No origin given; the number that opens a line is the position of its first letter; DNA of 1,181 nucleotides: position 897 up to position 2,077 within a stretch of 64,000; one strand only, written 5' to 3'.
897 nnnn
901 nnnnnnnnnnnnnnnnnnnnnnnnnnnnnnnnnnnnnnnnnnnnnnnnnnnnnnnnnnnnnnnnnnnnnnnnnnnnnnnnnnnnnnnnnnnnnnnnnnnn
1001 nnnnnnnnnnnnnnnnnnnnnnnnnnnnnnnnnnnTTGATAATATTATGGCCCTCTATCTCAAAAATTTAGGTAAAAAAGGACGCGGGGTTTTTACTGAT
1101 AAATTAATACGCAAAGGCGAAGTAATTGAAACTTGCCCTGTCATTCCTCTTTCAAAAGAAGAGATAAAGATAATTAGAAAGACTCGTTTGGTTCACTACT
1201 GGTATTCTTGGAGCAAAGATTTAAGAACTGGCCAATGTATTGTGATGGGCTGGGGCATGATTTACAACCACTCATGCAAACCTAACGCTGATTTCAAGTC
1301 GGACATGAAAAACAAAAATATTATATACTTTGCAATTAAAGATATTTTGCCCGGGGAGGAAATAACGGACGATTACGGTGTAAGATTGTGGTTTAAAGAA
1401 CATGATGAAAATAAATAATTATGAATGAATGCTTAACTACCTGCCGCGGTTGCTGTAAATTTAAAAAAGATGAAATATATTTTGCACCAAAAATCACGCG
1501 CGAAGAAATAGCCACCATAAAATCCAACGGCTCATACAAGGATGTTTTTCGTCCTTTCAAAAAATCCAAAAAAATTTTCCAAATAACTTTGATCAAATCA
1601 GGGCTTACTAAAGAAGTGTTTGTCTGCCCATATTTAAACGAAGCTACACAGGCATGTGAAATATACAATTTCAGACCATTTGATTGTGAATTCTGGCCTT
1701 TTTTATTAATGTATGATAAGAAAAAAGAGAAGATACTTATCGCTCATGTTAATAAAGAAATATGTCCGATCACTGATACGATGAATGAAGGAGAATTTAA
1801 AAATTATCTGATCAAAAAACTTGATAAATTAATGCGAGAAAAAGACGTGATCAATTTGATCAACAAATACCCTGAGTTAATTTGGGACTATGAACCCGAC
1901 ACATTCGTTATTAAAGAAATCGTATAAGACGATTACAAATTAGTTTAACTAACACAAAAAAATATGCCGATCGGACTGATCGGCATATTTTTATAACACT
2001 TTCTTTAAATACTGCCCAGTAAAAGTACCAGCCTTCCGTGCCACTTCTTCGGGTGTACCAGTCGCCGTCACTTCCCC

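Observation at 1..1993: Three-gene cassette of a nucleotidyltransferase, a minimal SET-domain protein and a YkgJ (CxxCxxCC) protein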

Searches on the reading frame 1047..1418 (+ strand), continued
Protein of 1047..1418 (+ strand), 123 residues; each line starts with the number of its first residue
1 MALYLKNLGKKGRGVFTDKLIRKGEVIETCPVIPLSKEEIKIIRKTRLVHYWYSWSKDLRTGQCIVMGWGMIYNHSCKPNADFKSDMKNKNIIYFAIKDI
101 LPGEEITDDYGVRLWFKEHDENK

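Call 80: find_encoding_contigs(protein=P0021, flank=5000, max_places=2)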
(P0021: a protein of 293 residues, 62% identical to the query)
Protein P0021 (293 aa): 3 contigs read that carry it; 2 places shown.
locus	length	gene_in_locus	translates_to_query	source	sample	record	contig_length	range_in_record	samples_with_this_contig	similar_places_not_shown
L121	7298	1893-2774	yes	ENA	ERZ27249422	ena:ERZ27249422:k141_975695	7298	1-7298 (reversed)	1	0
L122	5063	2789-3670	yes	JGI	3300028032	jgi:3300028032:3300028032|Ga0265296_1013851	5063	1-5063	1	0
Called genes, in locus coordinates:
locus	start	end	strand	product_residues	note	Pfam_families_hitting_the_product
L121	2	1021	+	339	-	?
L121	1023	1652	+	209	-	PF00657:Lipase_GDSL, PF13472:Lipase_GDSL_2, PF14606:Lipase_GDSL_3 (faint)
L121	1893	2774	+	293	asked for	PF13328:HD_4 (weak)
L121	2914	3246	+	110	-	-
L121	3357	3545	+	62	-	PF09656:PGPGW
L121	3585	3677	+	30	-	-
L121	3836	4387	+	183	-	PF00160:Pro_isomerase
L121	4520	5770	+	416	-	PF21760:SecD_1st, PF22599:SecDF_P1_head, PF00873:ACR_tran (weak), PF02355:SecD_SecF_C, PF03176:MMPL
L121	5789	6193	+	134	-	PF13366:PDDEXK_3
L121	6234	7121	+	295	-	PF02355:SecD_SecF_C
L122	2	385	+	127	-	?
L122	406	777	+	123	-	PF05635:23S_rRNA_IVP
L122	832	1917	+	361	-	PF00226:DnaJ, PF01556:DnaJ_C, PF00684:DnaJ_CXXCXGXG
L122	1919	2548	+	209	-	PF00657:Lipase_GDSL, PF13472:Lipase_GDSL_2, PF14606:Lipase_GDSL_3 (faint)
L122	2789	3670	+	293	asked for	PF13328:HD_4 (weak)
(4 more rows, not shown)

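Call 81: find_encoding_contigs(protein=P0023, flank=5000, max_places=2)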
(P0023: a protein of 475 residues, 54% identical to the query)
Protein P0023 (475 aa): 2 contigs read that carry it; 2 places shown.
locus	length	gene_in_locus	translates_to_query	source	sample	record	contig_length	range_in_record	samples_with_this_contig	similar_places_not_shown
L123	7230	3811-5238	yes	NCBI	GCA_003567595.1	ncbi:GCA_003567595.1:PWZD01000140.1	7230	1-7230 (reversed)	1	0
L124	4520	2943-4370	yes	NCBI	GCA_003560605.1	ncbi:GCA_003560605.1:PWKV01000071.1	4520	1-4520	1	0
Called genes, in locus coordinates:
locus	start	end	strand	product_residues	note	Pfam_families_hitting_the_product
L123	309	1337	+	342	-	-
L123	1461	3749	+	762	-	PF00962:A_deaminase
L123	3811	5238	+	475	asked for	PF13328:HD_4 (weak)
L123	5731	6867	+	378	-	PF01546:Peptidase_M20, PF07687:M20_dimer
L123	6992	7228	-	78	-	?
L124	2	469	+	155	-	?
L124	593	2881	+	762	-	PF00962:A_deaminase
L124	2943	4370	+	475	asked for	PF13328:HD_4 (weak)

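Call 89: search_dna_similar(query=window:1047-1415:+, collection=phages, mode=protein, max_evalue=0.001, max_rows=8)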
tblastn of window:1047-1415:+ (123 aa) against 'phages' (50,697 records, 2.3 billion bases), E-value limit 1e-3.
Records with a match: 3; places in all: 3; records where one place covers at least 80% of the query: 3.
Best place of each record, by identity: <60% 3.
By first word of the organism name: uncultured 3.
By host as written in the record: - 3.
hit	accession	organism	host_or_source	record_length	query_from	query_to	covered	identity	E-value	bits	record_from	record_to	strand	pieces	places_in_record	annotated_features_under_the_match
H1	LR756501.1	uncultured phage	metagenomic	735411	12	111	81%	34.3%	2e-8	56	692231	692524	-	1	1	record has no annotation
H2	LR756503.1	uncultured phage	metagenomic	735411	12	111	81%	34.3%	2e-8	56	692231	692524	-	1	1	record has no annotation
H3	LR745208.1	uncultured phage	metagenomic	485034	11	110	81%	33.6%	1e-5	48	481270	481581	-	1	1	record has no annotation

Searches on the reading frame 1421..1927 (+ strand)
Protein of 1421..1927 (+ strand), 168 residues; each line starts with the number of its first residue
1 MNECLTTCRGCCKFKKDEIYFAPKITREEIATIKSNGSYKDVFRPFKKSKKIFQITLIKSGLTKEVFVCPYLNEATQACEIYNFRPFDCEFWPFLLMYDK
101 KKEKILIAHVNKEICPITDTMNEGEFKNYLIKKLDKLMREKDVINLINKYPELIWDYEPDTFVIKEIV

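Call 3: search_protein_families(library=pfam, proteins=[window:1421-1927:+], max_evalue=1)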
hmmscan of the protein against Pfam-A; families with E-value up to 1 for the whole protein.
window:1421-1927:+ (168 aa): 1 family
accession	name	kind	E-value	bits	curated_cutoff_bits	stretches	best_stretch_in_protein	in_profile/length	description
PF03692.20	CxxCxxCC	-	7.4e-07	30.2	23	1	3-104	1-73/85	Putative zinc- or iron-chelating domain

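Call 4: search_protein_families(library=ncbifam, proteins=[window:1421-1927:+], max_evalue=1)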
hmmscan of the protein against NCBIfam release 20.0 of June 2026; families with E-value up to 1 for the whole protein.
window:1421-1927:+ (168 aa): 0 families

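Call 11: find_homologous_proteins(query=window:1421-1924:+)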
Query window:1421-1924:+ (168 aa): 9 proteins with E <= 0.001 among 42 candidates.
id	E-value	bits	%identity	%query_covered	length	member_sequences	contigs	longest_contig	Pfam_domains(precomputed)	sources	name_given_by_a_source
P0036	2.8e-109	380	100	100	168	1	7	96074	PF03692.21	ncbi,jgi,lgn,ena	-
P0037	3.1e-75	270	70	99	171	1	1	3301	PF03692.21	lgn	-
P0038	7.8e-75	268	71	99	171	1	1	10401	PF03692.21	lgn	-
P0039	3.9e-74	266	68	99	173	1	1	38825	PF03692.21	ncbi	ncbi:MAG: YkgJ family cysteine cluster protein [Patescibacteria group bacterium]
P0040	1.6e-71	258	64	99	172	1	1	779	PF03692.21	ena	-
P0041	4.7e-71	256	67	100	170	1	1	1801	PF03692.21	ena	-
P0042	6.2e-71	256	65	99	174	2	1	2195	PF03692.21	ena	-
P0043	2.6e-65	237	61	99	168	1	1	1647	PF03692.21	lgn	-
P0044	9.5e-62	226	59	99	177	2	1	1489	PF03692.21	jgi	-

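Call 15: find_encoding_contigs(protein=P0039, flank=8000, max_places=3)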
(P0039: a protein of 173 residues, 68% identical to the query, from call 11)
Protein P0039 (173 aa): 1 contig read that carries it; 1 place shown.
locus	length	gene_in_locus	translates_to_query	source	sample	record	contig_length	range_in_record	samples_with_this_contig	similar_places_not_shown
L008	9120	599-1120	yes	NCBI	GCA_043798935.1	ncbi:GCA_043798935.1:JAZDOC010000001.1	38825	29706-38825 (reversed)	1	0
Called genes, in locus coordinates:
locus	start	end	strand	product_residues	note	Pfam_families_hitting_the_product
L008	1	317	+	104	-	?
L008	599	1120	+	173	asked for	PF03692:CxxCxxCC (weak)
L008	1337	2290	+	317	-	PF02661:Fic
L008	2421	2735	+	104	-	-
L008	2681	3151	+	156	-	PF08241:Methyltransf_11, PF08242:Methyltransf_12 (weak), PF13489:Methyltransf_23, PF13649:Methyltransf_25 (weak), PF13847:Methyltransf_31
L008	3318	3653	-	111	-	-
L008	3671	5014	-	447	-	-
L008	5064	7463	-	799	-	-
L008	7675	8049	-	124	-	-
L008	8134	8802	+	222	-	PF01135:PCMT, PF01596:Methyltransf_3, PF13578:Methyltransf_24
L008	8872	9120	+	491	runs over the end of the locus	-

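Call 16: find_encoding_contigs(protein=P0038, flank=8000, max_places=3)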
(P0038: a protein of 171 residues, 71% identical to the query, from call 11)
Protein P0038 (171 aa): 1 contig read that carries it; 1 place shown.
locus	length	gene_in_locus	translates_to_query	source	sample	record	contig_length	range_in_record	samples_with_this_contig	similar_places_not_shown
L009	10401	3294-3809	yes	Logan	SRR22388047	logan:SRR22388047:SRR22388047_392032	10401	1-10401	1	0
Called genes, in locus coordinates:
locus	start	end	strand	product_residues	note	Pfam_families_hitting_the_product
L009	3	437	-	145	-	?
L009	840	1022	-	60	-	PF01599:Ribosomal_S27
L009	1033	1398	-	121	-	PF01282:Ribosomal_S24e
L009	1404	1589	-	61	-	PF06093:Spt4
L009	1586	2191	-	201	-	PF03876:SHS2_Rpb7-N, PF00575:S1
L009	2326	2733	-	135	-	PF00293:NUDIX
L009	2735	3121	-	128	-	PF18477:PIN_9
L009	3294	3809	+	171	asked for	PF03692:CxxCxxCC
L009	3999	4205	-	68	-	-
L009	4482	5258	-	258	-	PF01261:AP_endonuc_2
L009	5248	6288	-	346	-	PF00999:Na_H_Exchanger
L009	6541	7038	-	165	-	-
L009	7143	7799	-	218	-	PF10017:Methyltransf_33 (faint), PF13489:Methyltransf_23, PF07021:MetW (weak), PF00398:RrnaAD (weak), PF13847:Methyltransf_31, PF08241:Methyltransf_11, PF08242:Methyltransf_12, PF13649:Methyltransf_25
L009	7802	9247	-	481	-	PF02310:B12-binding, PF04055:Radical_SAM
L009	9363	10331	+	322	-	PF01022:HTH_5 (faint), PF01047:MarR (faint), PF12802:MarR_2 (faint), PF13404:HTH_AsnC-type, PF13412:HTH_24, PF01037:AsnC_trans_reg (faint), PF13404:HTH_AsnC-type, PF13412:HTH_24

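Call 33: find_related_loci(query=A4, collection=metagenome_contigs, flank=5000)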
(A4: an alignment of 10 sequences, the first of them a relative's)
Query A4 (168 aa) in metagenome_contigs; peptide patterns used: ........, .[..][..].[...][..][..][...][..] (x = any residue, [..] = any of these).
421 stretches matched a pattern; 21 encode a relative of the query (tblastn E <= 1e-3); 21 distinct loci.
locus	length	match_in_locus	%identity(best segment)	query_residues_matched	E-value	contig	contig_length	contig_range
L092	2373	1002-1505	100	1-168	5e-116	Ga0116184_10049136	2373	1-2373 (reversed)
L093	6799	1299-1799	59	1-167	3e-67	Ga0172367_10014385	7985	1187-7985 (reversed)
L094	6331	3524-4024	59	1-167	3e-67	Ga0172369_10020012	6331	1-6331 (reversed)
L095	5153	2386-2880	52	1-168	6e-53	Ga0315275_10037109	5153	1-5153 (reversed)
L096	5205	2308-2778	48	1-166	1e-41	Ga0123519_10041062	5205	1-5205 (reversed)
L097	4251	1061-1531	47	1-166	9e-41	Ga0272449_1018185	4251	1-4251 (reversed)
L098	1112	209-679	46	1-166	3e-41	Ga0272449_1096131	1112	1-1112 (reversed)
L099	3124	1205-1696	39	2-166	7e-37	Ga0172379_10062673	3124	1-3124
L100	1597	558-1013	40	2-167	1e-33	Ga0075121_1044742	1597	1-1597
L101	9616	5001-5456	32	11-164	2e-24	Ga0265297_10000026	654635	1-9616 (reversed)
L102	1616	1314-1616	45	2-115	4e-24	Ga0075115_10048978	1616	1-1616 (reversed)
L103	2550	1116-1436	29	39-155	7e-10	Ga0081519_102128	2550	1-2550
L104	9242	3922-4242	29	39-155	8e-10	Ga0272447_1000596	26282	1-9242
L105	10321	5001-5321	29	39-155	8e-10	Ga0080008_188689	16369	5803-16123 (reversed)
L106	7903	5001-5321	29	39-155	8e-10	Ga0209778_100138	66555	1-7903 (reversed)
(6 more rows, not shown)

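Call 59: search_solved_structures(query=A4, max_evalue=10, show_alignments=1)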
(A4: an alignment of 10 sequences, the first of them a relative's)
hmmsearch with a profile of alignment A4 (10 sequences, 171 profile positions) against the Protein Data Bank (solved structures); distinct sequences matched with E-value up to 10: 0.

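Call 69: search_protein_families(library=pfam, proteins=[L094:2178-3419:-, L094:4140-4883:-, L095:2901-3677:+, L096:1667-2239:-, L096:2786-4279:-, L097:427-1047:-, L099:601-1149:+, L099:1749-2366:+, L101:3794-4942:+, L101:5479-6783:+], max_evalue=0.001)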
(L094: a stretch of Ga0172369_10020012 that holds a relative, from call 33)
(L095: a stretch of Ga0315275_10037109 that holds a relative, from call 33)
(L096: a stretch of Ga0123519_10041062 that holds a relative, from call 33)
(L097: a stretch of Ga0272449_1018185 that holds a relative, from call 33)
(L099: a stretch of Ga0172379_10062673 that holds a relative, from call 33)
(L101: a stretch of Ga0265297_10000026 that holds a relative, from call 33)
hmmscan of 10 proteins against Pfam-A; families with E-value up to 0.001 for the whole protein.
L094:2178-3419:- (414 aa): 1 family
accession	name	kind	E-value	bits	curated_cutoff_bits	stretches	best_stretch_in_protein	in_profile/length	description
PF01136.24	Peptidase_U32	-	1.7e-64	217.7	22.4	1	79-310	1-228/233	Peptidase family U32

L094:4140-4883:- (248 aa): 0 families

L095:2901-3677:+ (259 aa): 1 family
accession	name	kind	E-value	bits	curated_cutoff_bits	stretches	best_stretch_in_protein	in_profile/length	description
PF04414.18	tRNA_deacylase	-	2e-62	210.8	33.6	1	53-253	6-204/205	D-aminoacyl-tRNA deacylase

L096:1667-2239:- (191 aa): 1 family
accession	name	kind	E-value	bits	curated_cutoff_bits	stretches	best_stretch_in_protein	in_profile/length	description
PF00300.27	His_Phos_1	-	5.6e-42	144.1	21.7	1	5-178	1-170/194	Histidine phosphatase superfamily (branch 1)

L096:2786-4279:- (498 aa): 2 families
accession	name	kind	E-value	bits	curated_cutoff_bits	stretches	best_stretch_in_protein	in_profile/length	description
PF03065.20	Glyco_hydro_57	-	1.1e-72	245.2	21.2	1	6-302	2-284/291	Glycosyl hydrolase family 57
PF01522.26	Polysacc_deac_1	-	4e-05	24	23.1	1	72-174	30-123/124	Polysaccharide deacetylase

L097:427-1047:- (207 aa): 1 family
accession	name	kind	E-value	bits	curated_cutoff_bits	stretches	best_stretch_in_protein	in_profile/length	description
PF00300.27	His_Phos_1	-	1.3e-40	139.5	21.7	1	21-194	1-170/194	Histidine phosphatase superfamily (branch 1)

L099:601-1149:+ (183 aa): 1 family
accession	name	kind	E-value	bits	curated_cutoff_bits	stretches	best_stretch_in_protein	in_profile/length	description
PF02659.21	Mntp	-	1.1e-46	158.8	24.4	1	33-178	3-152/152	Putative manganese efflux pump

L099:1749-2366:+ (206 aa): 1 family
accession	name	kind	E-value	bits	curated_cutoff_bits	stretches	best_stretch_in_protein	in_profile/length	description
PF09335.16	VTT_dom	-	5.7e-27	95.1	33.9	1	38-165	1-123/123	VTT domain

L101:3794-4942:+ (383 aa): 1 family
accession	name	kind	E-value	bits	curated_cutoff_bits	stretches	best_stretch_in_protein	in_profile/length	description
PF02073.20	Peptidase_M29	-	9.7e-10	38.3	27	1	143-269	186-310/406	Thermophilic metalloprotease (M29)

L101:5479-6783:+ (435 aa): 2 families
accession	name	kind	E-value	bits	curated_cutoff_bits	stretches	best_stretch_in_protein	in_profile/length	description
PF01071.24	GARS_A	-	2.4e-12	47.5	27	1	102-286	2-190/194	Phosphoribosylglycinamide synthetase, ATP-grasp (A) domain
PF02843.22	GARS_C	-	6.6e-10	39.6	34.8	1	353-421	27-92/92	Phosphoribosylglycinamide synthetase, C domain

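Call 91: predict_structure(alignment_id=A6)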
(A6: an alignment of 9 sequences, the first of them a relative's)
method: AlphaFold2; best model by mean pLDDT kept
length: 168 residues; sequences in the alignment: 9
mean_pLDDT: 53.3   pTM: 0.50
mean pLDDT of the five models: 53.3, 45.6, 44.1, 41.2, 37.8
residues with pLDDT >= 90: 3; 70-90: 34; 50-70: 36; < 50: 95
segments of 3 or more residues with pLDDT < 50: 1-27, 32-38, 40-43, 51-92, 112-121
pLDDT, mean of each block of 10 residues (from residue 1): 30 33 44 48 49 42 36 37 42 68 82 45 60 73 73 72 77
secondary structure, 60 per line:
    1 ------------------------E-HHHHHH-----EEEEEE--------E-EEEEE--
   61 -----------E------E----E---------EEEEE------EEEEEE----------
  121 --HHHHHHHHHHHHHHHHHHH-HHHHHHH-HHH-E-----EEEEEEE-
elements in order: H27-32 E38-43 E54-58 E94-98 E105-110 H123-141 H143-149 E161-167
